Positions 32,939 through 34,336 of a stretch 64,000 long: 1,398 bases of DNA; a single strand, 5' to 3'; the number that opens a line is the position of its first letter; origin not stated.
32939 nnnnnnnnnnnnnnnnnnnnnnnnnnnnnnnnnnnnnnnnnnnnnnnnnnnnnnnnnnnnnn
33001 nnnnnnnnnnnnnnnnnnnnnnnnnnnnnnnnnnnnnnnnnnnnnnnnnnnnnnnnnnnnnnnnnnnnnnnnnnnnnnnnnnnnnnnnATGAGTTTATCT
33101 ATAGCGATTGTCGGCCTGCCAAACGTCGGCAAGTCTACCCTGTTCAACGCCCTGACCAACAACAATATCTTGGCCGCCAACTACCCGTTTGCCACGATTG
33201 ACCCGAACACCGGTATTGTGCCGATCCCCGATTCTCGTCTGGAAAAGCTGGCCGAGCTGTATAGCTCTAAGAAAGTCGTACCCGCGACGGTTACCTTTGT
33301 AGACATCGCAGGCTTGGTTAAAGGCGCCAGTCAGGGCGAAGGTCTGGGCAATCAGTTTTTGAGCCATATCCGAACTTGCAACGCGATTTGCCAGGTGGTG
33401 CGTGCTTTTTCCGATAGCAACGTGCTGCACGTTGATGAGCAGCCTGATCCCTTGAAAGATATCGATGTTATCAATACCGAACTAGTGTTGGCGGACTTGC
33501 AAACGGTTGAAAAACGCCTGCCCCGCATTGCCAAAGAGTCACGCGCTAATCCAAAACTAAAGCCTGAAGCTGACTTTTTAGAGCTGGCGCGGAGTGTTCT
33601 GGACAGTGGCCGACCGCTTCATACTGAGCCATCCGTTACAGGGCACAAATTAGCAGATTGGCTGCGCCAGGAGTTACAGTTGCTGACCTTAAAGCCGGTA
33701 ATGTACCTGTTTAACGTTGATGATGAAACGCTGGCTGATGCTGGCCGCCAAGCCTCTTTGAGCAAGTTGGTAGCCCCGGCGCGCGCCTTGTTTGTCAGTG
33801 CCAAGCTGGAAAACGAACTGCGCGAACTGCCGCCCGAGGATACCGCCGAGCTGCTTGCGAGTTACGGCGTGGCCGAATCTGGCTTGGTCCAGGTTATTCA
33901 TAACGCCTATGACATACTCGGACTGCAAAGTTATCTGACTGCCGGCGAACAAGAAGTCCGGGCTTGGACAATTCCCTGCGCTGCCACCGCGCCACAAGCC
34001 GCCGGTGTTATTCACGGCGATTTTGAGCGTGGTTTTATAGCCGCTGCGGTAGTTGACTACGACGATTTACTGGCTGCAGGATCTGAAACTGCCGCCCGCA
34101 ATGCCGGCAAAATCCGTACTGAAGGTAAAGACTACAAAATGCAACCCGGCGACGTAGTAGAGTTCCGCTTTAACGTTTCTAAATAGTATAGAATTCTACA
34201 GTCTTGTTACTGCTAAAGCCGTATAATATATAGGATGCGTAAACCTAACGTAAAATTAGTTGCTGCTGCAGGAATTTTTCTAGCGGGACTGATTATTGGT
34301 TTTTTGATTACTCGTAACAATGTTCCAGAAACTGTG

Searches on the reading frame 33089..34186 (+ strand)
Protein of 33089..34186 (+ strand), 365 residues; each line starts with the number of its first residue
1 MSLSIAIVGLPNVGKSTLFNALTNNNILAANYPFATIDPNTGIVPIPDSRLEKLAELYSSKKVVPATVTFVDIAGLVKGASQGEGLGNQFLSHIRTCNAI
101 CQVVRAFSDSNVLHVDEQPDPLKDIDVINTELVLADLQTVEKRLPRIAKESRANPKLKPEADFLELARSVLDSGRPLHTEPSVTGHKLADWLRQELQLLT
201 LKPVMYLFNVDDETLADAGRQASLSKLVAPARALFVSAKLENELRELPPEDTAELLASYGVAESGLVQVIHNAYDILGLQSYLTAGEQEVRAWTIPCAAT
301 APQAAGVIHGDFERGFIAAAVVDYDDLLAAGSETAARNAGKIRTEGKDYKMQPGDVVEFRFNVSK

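Call 85: search_protein_families(library=pfam, proteins=[window:33089-34186:+], max_evalue=0.00001)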
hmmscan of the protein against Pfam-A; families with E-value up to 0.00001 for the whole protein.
window:33089-34186:+ (365 aa): 3 families
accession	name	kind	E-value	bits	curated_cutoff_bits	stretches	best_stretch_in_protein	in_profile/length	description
PF06071.19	YchF-GTPase_C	-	1.1e-34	118.8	27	1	279-362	1-84/84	Protein of unknown function (DUF933)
PF01926.29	MMR_HSR1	-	4.9e-23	81.8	21.9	1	5-117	2-94/113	50S ribosome-binding GTPase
PF02421.24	FeoB_N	-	6.5e-09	35.9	27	1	4-45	2-43/156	Ferrous iron transport protein B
